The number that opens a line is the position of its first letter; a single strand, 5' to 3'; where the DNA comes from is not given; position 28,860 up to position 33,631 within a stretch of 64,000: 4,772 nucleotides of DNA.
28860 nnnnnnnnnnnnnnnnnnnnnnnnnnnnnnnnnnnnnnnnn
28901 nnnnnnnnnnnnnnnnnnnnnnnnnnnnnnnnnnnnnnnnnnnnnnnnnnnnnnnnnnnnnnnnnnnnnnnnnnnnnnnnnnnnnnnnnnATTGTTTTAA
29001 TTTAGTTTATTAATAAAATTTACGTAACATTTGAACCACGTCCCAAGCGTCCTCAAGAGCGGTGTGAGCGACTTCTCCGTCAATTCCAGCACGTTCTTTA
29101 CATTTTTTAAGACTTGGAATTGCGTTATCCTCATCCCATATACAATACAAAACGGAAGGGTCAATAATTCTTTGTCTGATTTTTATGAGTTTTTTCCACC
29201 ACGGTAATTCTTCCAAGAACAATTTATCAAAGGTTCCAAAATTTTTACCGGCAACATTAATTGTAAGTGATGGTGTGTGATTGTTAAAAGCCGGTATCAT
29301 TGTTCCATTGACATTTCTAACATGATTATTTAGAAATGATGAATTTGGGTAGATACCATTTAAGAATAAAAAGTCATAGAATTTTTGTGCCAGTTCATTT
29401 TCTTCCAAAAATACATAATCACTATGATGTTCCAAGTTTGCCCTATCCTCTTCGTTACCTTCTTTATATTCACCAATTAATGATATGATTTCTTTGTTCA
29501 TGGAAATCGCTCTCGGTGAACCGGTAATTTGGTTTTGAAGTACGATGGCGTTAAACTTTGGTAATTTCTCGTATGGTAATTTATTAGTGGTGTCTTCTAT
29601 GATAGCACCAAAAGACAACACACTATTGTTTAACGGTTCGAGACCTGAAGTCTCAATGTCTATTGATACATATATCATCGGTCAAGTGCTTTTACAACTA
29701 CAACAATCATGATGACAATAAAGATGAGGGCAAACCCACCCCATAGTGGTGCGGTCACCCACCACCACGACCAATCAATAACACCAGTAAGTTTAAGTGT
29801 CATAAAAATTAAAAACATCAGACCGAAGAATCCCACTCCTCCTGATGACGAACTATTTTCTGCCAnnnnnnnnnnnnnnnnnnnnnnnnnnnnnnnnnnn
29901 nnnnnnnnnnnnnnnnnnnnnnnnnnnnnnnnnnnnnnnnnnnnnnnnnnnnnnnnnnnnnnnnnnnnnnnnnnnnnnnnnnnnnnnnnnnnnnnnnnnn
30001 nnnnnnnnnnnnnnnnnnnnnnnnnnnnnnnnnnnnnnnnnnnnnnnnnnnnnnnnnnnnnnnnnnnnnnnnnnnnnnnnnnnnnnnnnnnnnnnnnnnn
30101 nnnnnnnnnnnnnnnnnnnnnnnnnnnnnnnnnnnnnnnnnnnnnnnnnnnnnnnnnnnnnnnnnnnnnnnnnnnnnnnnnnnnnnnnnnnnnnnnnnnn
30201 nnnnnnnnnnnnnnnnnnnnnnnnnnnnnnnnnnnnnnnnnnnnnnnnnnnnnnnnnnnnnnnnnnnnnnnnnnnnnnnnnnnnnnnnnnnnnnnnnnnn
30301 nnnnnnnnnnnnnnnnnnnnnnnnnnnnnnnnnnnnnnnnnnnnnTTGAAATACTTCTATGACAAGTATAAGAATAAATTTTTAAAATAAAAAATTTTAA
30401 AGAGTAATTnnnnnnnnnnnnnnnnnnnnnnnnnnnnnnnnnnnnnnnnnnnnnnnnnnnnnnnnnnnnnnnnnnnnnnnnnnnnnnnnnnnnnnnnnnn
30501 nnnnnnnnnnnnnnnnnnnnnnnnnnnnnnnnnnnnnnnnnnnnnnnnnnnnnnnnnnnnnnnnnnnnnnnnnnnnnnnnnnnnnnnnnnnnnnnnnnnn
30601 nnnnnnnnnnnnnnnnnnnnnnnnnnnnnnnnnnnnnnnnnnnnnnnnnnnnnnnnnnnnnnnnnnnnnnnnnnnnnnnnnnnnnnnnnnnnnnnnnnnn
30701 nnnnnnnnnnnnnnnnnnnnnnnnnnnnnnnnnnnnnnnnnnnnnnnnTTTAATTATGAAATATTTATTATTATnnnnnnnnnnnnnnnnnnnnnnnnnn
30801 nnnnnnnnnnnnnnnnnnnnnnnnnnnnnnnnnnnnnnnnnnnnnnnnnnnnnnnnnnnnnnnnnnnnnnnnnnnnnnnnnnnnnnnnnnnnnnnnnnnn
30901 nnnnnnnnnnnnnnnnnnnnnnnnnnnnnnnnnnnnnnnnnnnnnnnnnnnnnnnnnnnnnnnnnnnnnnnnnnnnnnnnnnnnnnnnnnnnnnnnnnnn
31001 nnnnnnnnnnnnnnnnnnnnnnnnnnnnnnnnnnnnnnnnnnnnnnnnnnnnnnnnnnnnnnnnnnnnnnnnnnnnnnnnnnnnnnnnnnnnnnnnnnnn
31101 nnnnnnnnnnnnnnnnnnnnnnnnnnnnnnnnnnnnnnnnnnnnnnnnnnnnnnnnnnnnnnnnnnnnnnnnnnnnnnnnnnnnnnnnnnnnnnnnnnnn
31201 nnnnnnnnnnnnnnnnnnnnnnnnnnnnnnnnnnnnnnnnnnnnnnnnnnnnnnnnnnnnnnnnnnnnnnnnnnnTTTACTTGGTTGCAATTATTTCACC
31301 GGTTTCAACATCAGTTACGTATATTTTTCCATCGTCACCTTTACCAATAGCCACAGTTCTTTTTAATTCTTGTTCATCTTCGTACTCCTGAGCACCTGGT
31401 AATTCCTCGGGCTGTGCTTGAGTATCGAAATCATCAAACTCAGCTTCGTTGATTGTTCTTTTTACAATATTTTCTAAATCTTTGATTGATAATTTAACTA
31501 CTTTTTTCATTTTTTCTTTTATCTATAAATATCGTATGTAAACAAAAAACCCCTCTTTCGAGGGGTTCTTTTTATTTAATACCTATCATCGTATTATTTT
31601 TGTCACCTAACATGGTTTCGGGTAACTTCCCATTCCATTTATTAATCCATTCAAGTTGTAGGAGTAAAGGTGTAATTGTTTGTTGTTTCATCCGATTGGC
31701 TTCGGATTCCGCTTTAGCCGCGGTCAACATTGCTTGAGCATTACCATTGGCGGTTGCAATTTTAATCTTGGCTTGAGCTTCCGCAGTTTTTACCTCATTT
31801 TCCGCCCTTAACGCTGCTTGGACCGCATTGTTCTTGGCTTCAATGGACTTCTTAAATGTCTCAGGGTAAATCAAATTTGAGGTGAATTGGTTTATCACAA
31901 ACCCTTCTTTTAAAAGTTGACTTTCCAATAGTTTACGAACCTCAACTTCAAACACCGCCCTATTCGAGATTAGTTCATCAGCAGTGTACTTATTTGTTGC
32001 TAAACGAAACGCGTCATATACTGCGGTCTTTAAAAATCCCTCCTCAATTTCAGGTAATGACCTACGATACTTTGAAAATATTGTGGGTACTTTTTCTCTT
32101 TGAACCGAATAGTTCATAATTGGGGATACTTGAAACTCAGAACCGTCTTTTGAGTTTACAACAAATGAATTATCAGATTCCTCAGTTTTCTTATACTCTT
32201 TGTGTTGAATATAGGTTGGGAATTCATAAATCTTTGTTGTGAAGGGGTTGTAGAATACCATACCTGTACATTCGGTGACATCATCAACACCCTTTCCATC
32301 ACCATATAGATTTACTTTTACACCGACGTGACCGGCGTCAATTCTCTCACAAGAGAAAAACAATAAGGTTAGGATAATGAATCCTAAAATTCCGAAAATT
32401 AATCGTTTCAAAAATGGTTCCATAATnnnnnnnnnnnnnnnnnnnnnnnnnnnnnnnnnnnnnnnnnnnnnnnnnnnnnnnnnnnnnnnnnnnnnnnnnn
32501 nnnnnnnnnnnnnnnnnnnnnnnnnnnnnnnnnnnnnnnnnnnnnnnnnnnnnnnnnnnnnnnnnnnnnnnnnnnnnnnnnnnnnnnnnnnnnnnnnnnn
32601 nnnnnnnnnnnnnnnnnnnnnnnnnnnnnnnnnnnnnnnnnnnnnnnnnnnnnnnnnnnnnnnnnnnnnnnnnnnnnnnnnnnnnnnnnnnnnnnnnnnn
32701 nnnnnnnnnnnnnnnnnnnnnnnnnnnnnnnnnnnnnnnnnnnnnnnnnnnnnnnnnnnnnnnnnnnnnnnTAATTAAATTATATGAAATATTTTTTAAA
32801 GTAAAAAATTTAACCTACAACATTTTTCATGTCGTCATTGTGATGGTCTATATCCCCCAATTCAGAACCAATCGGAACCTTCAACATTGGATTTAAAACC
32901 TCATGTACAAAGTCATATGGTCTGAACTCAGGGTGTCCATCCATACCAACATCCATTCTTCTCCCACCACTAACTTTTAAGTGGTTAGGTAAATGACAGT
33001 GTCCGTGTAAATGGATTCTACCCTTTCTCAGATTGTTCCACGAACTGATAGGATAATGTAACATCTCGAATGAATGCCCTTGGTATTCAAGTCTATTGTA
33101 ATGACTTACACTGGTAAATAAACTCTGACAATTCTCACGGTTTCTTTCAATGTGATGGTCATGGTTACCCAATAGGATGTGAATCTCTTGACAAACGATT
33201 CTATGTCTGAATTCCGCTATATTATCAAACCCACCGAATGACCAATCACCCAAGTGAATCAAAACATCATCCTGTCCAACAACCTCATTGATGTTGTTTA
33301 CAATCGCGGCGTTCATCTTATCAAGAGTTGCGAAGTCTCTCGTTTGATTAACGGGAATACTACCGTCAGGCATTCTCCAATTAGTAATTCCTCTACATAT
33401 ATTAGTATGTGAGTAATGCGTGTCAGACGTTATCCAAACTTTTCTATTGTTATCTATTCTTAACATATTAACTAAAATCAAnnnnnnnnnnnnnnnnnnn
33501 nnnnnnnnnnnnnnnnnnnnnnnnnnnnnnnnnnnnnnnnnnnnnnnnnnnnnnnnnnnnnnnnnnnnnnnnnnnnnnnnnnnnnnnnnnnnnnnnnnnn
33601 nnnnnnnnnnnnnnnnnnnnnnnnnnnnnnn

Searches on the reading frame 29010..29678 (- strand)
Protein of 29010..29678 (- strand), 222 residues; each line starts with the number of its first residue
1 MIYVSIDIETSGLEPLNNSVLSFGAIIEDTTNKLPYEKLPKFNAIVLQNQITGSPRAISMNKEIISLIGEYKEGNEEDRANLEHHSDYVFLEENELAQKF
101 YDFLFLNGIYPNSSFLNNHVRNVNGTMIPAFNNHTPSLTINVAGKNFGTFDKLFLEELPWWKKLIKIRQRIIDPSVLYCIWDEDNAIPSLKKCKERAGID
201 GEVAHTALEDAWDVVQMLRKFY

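Call 19: search_protein_families(library=phrogs, proteins=[window:29010-29678:-], max_evalue=0.001)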
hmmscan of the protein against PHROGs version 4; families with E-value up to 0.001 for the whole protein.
window:29010-29678:- (222 aa): 1 family
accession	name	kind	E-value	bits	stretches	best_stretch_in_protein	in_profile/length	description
phrog_192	-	DNA, RNA and nucleotide metabolism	1.7e-11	45.1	2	1-61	106-160/397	DNA polymerase exonuclease subunit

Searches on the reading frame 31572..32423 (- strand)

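Call 10: search_protein_families(library=phrogs, proteins=[window:31572-32423:-], max_evalue=0.001)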
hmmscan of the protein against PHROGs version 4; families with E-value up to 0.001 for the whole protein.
window:31572-32423:- (283 aa): 3 families
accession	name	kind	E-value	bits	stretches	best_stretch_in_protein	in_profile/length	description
phrog_200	-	other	1.1e-67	229.7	1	8-281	83-358/379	lipoprotein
phrog_38808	-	unknown function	2.3e-08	35.2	1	224-283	7-68/68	-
phrog_21428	-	unknown function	9.3e-06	26.5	1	7-50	4-46/63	-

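Call 11: search_protein_families(library=pfam, proteins=[window:31572-32423:-], max_evalue=0.001)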
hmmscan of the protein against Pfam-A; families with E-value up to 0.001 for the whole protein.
window:31572-32423:- (283 aa): 1 family
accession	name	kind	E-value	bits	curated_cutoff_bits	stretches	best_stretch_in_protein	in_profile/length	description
PF01145.31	Band_7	-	3.9e-23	82.8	23.6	1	27-218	2-176/176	SPFH domain / Band 7 family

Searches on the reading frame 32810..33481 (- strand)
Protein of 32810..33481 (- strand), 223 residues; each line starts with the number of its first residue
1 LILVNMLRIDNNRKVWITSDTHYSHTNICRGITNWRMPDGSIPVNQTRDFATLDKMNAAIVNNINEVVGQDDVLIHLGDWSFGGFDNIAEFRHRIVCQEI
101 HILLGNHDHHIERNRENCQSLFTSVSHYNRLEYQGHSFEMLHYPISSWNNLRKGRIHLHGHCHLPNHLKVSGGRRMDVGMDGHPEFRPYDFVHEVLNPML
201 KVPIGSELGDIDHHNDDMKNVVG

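Call 19: search_protein_families(library=phrogs, proteins=[window:32810-33481:-], max_evalue=0.001)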
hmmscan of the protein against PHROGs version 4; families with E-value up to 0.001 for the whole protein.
window:32810-33481:- (223 aa): 1 family
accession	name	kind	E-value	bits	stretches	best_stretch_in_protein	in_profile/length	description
phrog_547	-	other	1.2e-40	140.2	1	6-191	22-192/245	phosphoesterase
